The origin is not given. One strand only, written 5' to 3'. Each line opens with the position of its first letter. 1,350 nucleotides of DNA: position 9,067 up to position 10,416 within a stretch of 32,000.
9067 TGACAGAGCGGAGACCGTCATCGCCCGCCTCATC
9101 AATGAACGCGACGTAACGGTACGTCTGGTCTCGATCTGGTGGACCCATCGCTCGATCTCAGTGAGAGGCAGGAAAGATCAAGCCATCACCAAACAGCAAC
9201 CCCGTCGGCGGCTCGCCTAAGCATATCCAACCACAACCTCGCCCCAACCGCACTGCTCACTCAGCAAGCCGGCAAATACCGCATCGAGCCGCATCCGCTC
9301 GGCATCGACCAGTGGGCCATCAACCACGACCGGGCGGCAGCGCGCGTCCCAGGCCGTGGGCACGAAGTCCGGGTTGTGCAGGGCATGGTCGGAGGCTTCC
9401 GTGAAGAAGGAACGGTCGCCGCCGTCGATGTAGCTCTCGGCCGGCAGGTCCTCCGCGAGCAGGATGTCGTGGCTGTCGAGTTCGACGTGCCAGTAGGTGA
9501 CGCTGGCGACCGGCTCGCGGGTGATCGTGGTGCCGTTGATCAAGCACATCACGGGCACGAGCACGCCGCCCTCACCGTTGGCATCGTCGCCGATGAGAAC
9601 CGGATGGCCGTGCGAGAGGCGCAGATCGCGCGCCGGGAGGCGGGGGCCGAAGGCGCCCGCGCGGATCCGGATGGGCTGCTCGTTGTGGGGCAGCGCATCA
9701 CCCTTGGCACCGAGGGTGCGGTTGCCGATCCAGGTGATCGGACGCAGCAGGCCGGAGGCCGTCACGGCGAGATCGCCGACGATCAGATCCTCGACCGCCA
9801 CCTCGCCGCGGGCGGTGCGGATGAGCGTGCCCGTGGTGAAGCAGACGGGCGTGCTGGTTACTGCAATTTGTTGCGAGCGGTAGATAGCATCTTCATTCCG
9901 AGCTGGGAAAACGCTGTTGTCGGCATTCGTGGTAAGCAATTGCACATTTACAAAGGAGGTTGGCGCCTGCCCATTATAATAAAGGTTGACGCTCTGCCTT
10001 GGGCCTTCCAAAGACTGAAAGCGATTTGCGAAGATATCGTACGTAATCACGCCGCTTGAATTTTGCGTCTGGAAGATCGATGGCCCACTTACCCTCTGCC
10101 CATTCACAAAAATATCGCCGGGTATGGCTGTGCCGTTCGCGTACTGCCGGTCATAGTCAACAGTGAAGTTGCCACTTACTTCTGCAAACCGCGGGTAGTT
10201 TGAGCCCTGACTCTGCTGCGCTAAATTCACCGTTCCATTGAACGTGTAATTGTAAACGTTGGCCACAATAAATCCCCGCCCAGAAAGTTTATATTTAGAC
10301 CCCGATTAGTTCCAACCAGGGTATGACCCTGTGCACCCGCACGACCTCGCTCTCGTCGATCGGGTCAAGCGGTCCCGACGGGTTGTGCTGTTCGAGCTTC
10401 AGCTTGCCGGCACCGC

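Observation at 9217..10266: The Hint gene is a compositional chimera, and the breakpoint coincides with the catalytic cysteine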

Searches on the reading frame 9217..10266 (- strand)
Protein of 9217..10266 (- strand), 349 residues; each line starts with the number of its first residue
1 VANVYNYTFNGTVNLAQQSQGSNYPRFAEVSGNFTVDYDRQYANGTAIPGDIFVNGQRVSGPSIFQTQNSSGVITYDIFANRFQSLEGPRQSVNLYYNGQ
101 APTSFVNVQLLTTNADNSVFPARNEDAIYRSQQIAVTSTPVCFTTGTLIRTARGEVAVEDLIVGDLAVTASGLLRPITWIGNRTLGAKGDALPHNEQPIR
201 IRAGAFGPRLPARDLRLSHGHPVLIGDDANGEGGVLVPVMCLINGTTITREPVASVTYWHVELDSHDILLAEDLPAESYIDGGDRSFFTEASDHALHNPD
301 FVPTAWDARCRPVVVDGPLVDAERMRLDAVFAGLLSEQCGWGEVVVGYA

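Call 5: search_protein_families(library=pfam, proteins=[window:9217-10266:-], max_evalue=0.01)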
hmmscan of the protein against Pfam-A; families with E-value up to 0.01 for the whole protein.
window:9217-10266:- (349 aa): 1 family
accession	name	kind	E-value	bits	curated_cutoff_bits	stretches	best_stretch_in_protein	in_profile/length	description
PF13403.11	Hint_2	-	8.7e-45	153.1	28.4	1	141-282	1-146/147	Hint domain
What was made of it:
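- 9421..9843 (-): Hint_2 autoprocessing domain (aa 142-282). Pfam PF13403 matches at E=8.7e-45 (call 5).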

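Call 8: find_homologous_proteins(query=window:9217-10266:-, max_evalue=0.001)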
Query window:9217-10266:- (349 aa): 1115 proteins with E <= 0.001 among 5183 candidates; the best 120 are listed.
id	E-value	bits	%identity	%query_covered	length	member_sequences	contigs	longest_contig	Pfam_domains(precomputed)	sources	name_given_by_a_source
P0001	3.5e-235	798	100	100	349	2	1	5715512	PF13403.12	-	-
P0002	7.8e-157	540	67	100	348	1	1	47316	PF13403.12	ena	-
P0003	1.7e-147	509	66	98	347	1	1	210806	PF13403.12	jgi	jgi:hypothetical protein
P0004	1.1e-134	467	63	98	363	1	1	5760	PF13403.12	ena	-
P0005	9.9e-128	444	61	97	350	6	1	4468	PF13403.12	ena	-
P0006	5.3e-120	419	87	60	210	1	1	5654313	PF13403.12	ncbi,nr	ncbi:hypothetical protein BV511_07675 [Methylorubrum extorquens]|nr:hypothetical protein BV511_07675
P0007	3.2e-118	413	57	99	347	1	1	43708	PF13403.12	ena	-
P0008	3.4e-112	393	86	58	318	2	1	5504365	PF13403.12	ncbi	ncbi:UNVERIFIED_ORG: hypothetical protein J2W74_001960 [Methylorubrum zatmanii]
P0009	6.2e-108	379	82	58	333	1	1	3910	PF13403.12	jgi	jgi:Hint domain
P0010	4.3e-107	377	78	60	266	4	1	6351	PF13403.12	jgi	jgi:hypothetical protein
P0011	9.9e-106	372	80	58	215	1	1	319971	PF13403.12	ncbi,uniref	ncbi:Hint domain-containing protein [Methylorubrum rhodesianum]|uniref:Hint domain-containing protei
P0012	1.0e-105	372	61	74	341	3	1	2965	PF13403.12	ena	-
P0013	4.0e-105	370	81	58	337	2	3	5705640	PF13403.12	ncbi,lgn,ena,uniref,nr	ncbi:triple helix repeat-containing collagen [Methylorubrum populi]|uniref:Triple helix repeat-conta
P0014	1.4e-104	368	79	58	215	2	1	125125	PF13403.12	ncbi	ncbi:Hint domain-containing protein [Methylorubrum extorquens]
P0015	2.7e-104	367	57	83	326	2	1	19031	PF13403.12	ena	-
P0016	6.0e-104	366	54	98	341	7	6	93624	PF13403.12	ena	-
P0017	2.3e-103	364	81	57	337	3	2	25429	PF13403.12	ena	-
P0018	1.1e-102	362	76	58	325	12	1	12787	PF13403.12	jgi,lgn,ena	-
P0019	3.7e-102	360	54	98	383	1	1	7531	PF13403.12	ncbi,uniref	ncbi:Hint domain-containing protein [Methylobacterium tarhaniae]|uniref:Hint domain-containing prote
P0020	9.7e-102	359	80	57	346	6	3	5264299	PF13403.12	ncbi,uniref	ncbi:hypothetical protein MPAR168_01780 [Methylorubrum populi]|uniref:Hedgehog/Intein (Hint) domain-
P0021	1.1e-101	359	78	58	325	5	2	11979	PF13403.12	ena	-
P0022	1.2e-101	359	77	58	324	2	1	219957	PF13403.12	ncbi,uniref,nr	ncbi:Hint domain-containing protein [Methylobacterium sp. R2-1]|uniref:Hint domain-containing protei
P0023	6.9e-101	356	56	89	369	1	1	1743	PF13403.12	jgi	-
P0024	1.4e-100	355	54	98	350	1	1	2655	PF13403.12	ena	-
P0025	1.4e-100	355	57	89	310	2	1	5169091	PF13403.12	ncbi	ncbi:Hint domain-containing protein [Methylorubrum populi]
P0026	1.9e-100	355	76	60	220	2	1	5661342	PF13403.12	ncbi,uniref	ncbi:Hint domain-containing protein [Methylorubrum extorquens]|uniref:Hint domain-containing protein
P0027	2.5e-100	354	58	85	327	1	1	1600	PF13403.12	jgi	-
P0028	3.1e-100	354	66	71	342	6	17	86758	PF13403.12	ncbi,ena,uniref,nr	ncbi:MAG TPA: Hint domain-containing protein [Methylorubrum populi]|uniref:Hint domain-containing pr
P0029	8.1e-100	353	76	58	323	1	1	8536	PF13403.12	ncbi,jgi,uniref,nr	ncbi:Hint domain-containing protein [Methylorubrum podarium]|jgi:Hint domain|uniref:Hint domain-cont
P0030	1.2e-99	352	64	73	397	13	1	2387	PF13403.12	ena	-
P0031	1.6e-99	352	76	58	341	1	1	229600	PF13403.12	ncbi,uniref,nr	ncbi:Hint domain-containing protein [Methylobacterium sp. R2-1]|uniref:Hint domain-containing protei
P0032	2.1e-99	351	59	87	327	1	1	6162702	PF13403.12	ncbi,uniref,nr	ncbi:hypothetical protein DK419_08960 [Methylobacterium terrae]|uniref:Hedgehog/Intein (Hint) domain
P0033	3.7e-99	350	77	58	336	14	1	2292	PF13403.12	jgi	jgi:hypothetical protein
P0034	4.3e-99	350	76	58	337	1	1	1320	PF13403.12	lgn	-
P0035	8.3e-99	349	65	71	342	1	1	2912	PF13403.12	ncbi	-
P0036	9.3e-99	349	76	58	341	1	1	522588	PF13403.12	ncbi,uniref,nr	ncbi:Hint domain-containing protein [Methylobacterium sp. R2-1]|uniref:Hint domain-containing protei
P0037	2.2e-98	348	76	58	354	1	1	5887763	PF13403.12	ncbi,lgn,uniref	ncbi:Hint domain-containing protein [Methylorubrum extorquens]|uniref:Hint domain-containing protein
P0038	3.8e-98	347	76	58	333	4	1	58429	PF13403.12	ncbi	ncbi:Hint domain-containing protein [Methylorubrum zatmanii]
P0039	6.9e-98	346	73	60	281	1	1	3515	PF13403.12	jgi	jgi:serralysin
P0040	7.5e-98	346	75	59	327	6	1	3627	PF13403.12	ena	-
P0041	2.2e-97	345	76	58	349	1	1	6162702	PF13403.12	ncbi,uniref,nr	ncbi:hypothetical protein DK419_12970 [Methylobacterium terrae]|uniref:Hedgehog/Intein (Hint) domain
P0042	2.4e-97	344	76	59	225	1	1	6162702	PF13403.12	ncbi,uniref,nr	ncbi:Hint domain-containing protein [Methylobacterium terrae]|uniref:Hint domain-containing protein 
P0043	2.7e-97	344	77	58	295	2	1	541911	PF13403.12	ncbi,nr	ncbi:hypothetical protein ASF53_14290 [Methylobacterium sp. Leaf123]|nr:hypothetical protein ASF53_1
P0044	2.9e-97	344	75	58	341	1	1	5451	PF13403.12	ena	-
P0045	3.5e-97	344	75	58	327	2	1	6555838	PF13403.12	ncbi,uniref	ncbi:Hint domain-containing protein [Methylobacterium sp. MA0201]|uniref:Hint domain-containing prot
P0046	4.1e-97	344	67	67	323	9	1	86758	PF13403.12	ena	-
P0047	4.8e-97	344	73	59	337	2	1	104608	PF13403.12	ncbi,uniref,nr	ncbi:Hint domain-containing protein [Methylobacterium sp. J-067]|uniref:Hint domain-containing prote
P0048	7.9e-97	343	53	98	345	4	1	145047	PF13403.12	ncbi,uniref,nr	ncbi:hypothetical protein MPEAHAMD_3848 [Methylobacterium frigidaeris]|uniref:Hedgehog/Intein (Hint)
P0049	1.6e-96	342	77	58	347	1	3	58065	PF13403.12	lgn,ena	-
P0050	1.9e-96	342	73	59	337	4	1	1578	PF13403.12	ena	-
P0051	3.5e-96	341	58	79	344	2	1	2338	PF13403.12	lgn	-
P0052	3.8e-96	341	74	58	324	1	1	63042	PF13403.12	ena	-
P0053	4.8e-96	340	75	58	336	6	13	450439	PF13403.12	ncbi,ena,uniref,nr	ncbi:MAG TPA: Hint domain-containing protein [Methylorubrum populi]|uniref:Hint domain-containing pr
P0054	7.4e-96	340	62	72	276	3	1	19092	PF13403.12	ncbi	-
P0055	7.5e-96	340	75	59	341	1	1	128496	PF13403.12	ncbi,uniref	ncbi:Hint domain-containing protein [Methylobacterium ajmalii]|uniref:Hint domain-containing protein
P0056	7.6e-96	340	55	90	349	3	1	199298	PF13403.12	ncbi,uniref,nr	ncbi:Hint domain-containing protein [Methylobacterium sp. DB0501]|uniref:Hint domain-containing prot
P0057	9.7e-96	339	51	98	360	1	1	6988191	PF13403.12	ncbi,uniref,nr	ncbi:Hint domain-containing protein [Methylobacterium aquaticum]|uniref:Hint domain-containing prote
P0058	1.0e-95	339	75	58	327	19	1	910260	PF13403.12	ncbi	-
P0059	1.3e-95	339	75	58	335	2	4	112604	PF13403.12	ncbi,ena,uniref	ncbi:Hint domain-containing protein [Methylobacterium ajmalii]|uniref:Hint domain-containing protein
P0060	1.6e-95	339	73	59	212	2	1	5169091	PF13403.12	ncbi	ncbi:Hint domain-containing protein [Methylorubrum populi]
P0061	2.7e-95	338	72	59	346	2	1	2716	PF13403.12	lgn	-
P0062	2.8e-95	338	75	58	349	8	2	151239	PF13403.12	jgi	jgi:hypothetical protein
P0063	5.2e-95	337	74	58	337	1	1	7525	PF13403.12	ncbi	-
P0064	1.3e-94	336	56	90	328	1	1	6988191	PF13403.12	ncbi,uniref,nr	ncbi:Hint domain-containing protein [Methylobacterium aquaticum]|uniref:Hint domain-containing prote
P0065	1.8e-94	335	69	64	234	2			PF13403.12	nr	nr:Hint domain-containing protein [Methylobacterium aquaticum]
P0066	2.2e-94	335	50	97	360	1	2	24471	PF13403.12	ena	-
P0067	2.8e-94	334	56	85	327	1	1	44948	PF13403.12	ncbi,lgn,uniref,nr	ncbi:Hint domain-containing protein [Methylobacterium sp. 174MFSha1.1]|uniref:Hint domain-containing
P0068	3.3e-94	334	58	89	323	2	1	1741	PF13403.12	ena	-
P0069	3.8e-94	334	59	74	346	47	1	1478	PF13403.12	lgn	-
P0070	4.7e-94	334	73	59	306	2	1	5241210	PF13403.12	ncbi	ncbi:Hint domain-containing protein [Methylorubrum populi]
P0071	7.7e-94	333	73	58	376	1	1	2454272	PF13403.12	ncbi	ncbi:MAG: Hint domain-containing protein [Methylorubrum populi]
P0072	1.1e-93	332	72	59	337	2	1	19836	PF13403.12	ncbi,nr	ncbi:Hint domain-containing protein [Methylobacterium sp. WL8]|nr:Hint domain-containing protein [Me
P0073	1.3e-93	332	74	58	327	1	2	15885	PF13403.12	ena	-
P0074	1.5e-93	332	75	56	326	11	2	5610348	PF13403.12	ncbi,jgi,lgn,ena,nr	ncbi:hypothetical protein B2G69_10555 [Methylorubrum zatmanii]|nr:Hint domain-containing protein [Me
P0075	2.3e-93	331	74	58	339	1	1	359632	PF13403.12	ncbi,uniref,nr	ncbi:Hint domain-containing protein [Methylobacterium sp. J-090]|uniref:Hint domain-containing prote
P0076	3.6e-93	331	72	58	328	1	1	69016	PF13403.12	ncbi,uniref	ncbi:Hint domain-containing protein [Methylobacterium sp. EM32]|uniref:Hint domain-containing protei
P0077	3.7e-93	331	67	65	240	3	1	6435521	PF13403.12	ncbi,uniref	ncbi:Hint domain-containing protein [Methylobacterium sp. SyP6R]|uniref:Hint domain-containing prote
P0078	8.2e-93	330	75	59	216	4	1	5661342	PF13403.12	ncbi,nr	ncbi:Hint domain-containing protein [Methylorubrum extorquens]|nr:Hint domain-containing protein [Me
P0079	4.1e-92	327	73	58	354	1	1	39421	PF13403.12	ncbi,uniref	ncbi:Hint domain-containing protein [Methylobacterium sp. EM32]|uniref:Hint domain-containing protei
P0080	5.4e-92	327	77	53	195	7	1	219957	PF13403.12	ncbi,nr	ncbi:hypothetical protein FHU13_003911 [Methylobacterium sp. R2-1]|nr:hypothetical protein [Methylob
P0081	6.6e-92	327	58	72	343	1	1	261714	PF13403.12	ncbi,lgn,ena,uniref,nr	ncbi:Hint domain-containing protein [Methylobacterium sp. R2-1]|uniref:Hint domain-containing protei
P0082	1.3e-91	326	55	86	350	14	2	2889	PF13403.12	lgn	-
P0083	1.6e-91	325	75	57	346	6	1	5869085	PF13403.12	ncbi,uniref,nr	ncbi:Hint domain-containing protein [Methylorubrum extorquens]|uniref:Hint domain-containing protein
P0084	1.8e-91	325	73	58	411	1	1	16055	PF13403.12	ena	-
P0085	2.2e-91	325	78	53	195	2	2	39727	PF13403.12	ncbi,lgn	ncbi:Hint domain-containing protein [Methylorubrum extorquens]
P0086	2.3e-91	325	72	58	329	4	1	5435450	PF13403.12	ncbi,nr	ncbi:hypothetical protein Y590_20505 [Methylobacterium sp. AMS5]|nr:hypothetical protein Y590_20505 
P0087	6.7e-91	323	73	58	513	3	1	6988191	PF13403.12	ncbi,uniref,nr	ncbi:Hint domain-containing protein [Methylobacterium aquaticum]|uniref:Hint domain-containing prote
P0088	1.0e-90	323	72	59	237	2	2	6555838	PF13403.12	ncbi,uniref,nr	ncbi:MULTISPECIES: Hint domain-containing protein [Methylobacterium]|uniref:Hint domain-containing p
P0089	1.7e-90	322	68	65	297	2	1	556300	PF13403.12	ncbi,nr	ncbi:hypothetical protein FHR71_001740 [Methylobacterium sp. RAS18]|nr:hypothetical protein [Methylo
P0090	2.0e-90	322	57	72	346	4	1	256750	PF13403.12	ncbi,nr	ncbi:Hint domain-containing protein [Methylobacterium sp. J-043]|nr:Hint domain-containing protein [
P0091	3.1e-90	321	72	58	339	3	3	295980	PF13403.12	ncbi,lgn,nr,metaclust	ncbi:hypothetical protein ASF52_06105 [Methylobacterium sp. Leaf112]|nr:hypothetical protein ASF52_0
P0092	3.4e-90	321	73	58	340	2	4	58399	PF13403.12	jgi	jgi:hypothetical protein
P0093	6.0e-90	320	71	58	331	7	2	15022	PF13403.12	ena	-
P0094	8.0e-90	320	71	58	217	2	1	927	PF13403.12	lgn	-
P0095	9.6e-90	320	73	57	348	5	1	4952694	PF13403.12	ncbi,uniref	ncbi:Hint domain-containing protein [Methylorubrum sp. POS3]|uniref:Hint domain-containing protein n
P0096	1.0e-89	319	70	60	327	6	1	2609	PF13403.12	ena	-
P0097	1.1e-89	319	76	53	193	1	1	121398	PF13403.12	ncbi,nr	ncbi:hypothetical protein ASF33_09830 [Methylobacterium sp. Leaf92]|nr:hypothetical protein ASF33_09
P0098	1.8e-89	319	54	84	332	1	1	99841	PF13403.12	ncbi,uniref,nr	ncbi:Hint domain-containing protein [Methylobacterium sp. J-068]|uniref:Hint domain-containing prote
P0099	1.9e-89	319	58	71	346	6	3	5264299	PF13403.12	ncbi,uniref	ncbi:hypothetical protein MPAR168_04850 [Methylorubrum populi]|uniref:Hedgehog/Intein (Hint) domain-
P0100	2.2e-89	318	62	72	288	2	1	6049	PF13403.12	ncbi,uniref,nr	ncbi:Hint domain-containing protein [Methylobacterium terricola]|uniref:Hint domain-containing prote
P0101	2.7e-89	318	74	58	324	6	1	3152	PF13403.12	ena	-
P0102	4.3e-89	317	69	58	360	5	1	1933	PF13403.12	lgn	-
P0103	4.5e-89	317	76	55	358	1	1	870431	PF13403.12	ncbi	-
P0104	5.2e-89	317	70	58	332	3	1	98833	PF13403.12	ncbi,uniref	ncbi:Hint domain-containing protein [Methylobacterium aquaticum]|uniref:Hint domain-containing prote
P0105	5.5e-89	317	70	59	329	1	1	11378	PF13403.12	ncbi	-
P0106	6.3e-89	317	55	85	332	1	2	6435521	PF13403.12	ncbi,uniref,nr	ncbi:Hint domain-containing protein [Methylobacterium sp. SyP6R]|uniref:Hint domain-containing prote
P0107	7.2e-89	317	68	58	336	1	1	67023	PF13403.12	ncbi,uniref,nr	ncbi:Hint domain-containing protein [Methylobacterium terricola]|uniref:Hint domain-containing prote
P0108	8.7e-89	316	59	72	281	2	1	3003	PF13403.12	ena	-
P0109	1.1e-88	316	67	61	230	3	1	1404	PF13403.12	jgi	jgi:Hint domain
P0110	1.6e-88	316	69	61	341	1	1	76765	PF13403.12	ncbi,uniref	ncbi:Hint domain-containing protein [Methylobacterium sp. EM32]|uniref:Hint domain-containing protei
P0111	2.7e-88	315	68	62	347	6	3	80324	PF13403.12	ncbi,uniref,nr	ncbi:Hint domain-containing protein [Methylorubrum suomiense]|uniref:Hedgehog/Intein (Hint) domain-c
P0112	2.8e-88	315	77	54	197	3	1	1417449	PF13403.12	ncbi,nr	ncbi:hypothetical protein ASF59_10010 [Methylobacterium sp. Leaf121]|nr:hypothetical protein ASF59_1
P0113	4.2e-88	314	70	58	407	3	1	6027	PF13403.12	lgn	-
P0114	4.7e-88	314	68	60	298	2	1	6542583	PF13403.12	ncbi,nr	ncbi:hypothetical protein DK412_28520 [Methylobacterium sp. 17Sr1-1]|nr:hypothetical protein DK412_2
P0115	1.1e-87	313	69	58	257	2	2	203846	PF13403.12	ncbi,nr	ncbi:Hint domain-containing protein [Methylobacterium crusticola]|nr:Hint domain-containing protein 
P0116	1.9e-87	312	69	58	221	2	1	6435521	PF13403.12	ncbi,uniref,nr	ncbi:Hint domain-containing protein [Methylobacterium sp. SyP6R]|uniref:Hint domain-containing prote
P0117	2.2e-87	312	62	66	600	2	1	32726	PF00413.31,PF13403.12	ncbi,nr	ncbi:Hint domain-containing protein [Methylobacterium variabile]|nr:Hint domain-containing protein [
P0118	2.4e-87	312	69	58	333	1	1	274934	PF13403.12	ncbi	-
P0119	5.0e-87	311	50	95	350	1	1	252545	PF13403.12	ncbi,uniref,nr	ncbi:Hint domain-containing protein [Methylobacterium sp. SyP6R]|uniref:Hint domain-containing prote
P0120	6.9e-87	310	61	70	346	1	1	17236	PF13403.12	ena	-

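Call 12: find_related_loci(query=window:9217-10266:-, collection=genome_contigs, flank=4000)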
Query window:9217-10266:- (349 aa) in genome_contigs; peptide patterns used: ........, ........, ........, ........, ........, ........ (x = any residue, [..] = any of these).
367 stretches matched a pattern; 331 encode a relative of the query (tblastn E <= 1e-3); the best 80 are kept; 80 distinct loci.
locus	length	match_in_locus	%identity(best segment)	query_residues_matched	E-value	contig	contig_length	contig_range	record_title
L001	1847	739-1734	57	1-343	6e-124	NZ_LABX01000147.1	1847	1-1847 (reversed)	Methylobacterium aquaticum strain DSM 16371 contig_147, whole genome shotgun sequence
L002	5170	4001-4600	81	140-339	2e-105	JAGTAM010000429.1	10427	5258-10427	MAG: Proteobacteria bacterium isolate OH_CBrB_238 k127_2316224, whole genome shotgun sequence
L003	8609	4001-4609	77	139-341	1e-104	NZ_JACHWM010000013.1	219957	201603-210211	Methylobacterium sp. R2-1 Ga0299752_13, whole genome shotgun sequence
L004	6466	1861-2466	76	140-341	3e-104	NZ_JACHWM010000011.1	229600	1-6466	Methylobacterium sp. R2-1 Ga0299752_11, whole genome shotgun sequence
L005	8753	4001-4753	66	95-341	2e-104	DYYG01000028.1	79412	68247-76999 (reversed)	MAG TPA_asm: Methylorubrum populi isolate 316 c_000000000028_SRA:SRR6323348, whole genome shotgun sequence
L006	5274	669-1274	76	139-341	2e-103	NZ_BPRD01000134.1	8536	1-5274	Methylorubrum podarium strain DSM 15083 entry134, whole genome shotgun sequence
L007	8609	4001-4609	77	140-343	3e-103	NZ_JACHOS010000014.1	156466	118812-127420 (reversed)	Methylorubrum rhodesianum strain DSM 5687 Ga0373205_14, whole genome shotgun sequence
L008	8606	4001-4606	76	140-341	9e-103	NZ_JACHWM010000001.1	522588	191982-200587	Methylobacterium sp. R2-1 Ga0299752_01, whole genome shotgun sequence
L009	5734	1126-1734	77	139-341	5e-103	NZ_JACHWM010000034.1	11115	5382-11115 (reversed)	Methylobacterium sp. R2-1 Ga0299752_34, whole genome shotgun sequence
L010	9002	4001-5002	51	1-343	3e-102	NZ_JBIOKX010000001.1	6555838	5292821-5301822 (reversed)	Methylobacterium alsaeris strain MA0201 contig_2, whole genome shotgun sequence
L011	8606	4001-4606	76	140-341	3e-101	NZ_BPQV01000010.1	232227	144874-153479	Methylobacterium organophilum strain NBRC 15689 entry10, whole genome shotgun sequence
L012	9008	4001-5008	53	1-343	4e-101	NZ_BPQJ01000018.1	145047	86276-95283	Methylobacterium frigidaeris strain JCM 32048 entry18, whole genome shotgun sequence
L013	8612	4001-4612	75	140-343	1e-100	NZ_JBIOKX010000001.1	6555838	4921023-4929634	Methylobacterium alsaeris strain MA0201 contig_2, whole genome shotgun sequence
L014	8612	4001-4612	75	140-343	3e-99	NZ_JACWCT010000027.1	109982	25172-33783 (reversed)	Methylobacterium ajmalii strain IF7SW-B2 scaffold39_cov38562_read145, whole genome shotgun sequence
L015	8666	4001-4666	69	129-346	3e-99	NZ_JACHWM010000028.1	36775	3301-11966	Methylobacterium sp. R2-1 Ga0299752_28, whole genome shotgun sequence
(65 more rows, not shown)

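Call 13: find_related_loci(query=window:9217-10266:-, collection=viral_contigs, flank=6000)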
Query window:9217-10266:- (349 aa) in viral_contigs; peptide patterns used: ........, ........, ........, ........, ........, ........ (x = any residue, [..] = any of these).
16 stretches matched a pattern; 13 encode a relative of the query (tblastn E <= 1e-3); 13 distinct loci.
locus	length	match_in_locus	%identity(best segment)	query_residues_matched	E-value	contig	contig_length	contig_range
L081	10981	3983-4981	56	1-344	2e-115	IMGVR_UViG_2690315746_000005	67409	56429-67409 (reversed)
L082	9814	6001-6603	86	141-341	1e-115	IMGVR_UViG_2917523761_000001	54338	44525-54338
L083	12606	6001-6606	76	140-341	2e-103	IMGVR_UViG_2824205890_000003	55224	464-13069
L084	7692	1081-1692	76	140-343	4e-102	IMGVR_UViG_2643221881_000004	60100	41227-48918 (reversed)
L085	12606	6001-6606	70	140-341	1e-93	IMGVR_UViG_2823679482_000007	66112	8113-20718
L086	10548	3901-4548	61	117-341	4e-81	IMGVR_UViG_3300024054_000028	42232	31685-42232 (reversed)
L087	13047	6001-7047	64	1-348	3e-149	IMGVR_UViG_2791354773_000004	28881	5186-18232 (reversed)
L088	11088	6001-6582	53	139-333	5e-54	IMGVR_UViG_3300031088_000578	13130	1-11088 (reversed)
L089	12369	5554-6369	40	8-321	2e-52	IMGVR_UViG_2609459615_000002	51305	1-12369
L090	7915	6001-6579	50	129-327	5e-50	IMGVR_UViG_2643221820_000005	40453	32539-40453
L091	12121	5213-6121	39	53-347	3e-48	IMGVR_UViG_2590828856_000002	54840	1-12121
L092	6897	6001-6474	49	142-309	7e-39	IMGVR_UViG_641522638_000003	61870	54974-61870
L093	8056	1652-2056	50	142-280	1e-34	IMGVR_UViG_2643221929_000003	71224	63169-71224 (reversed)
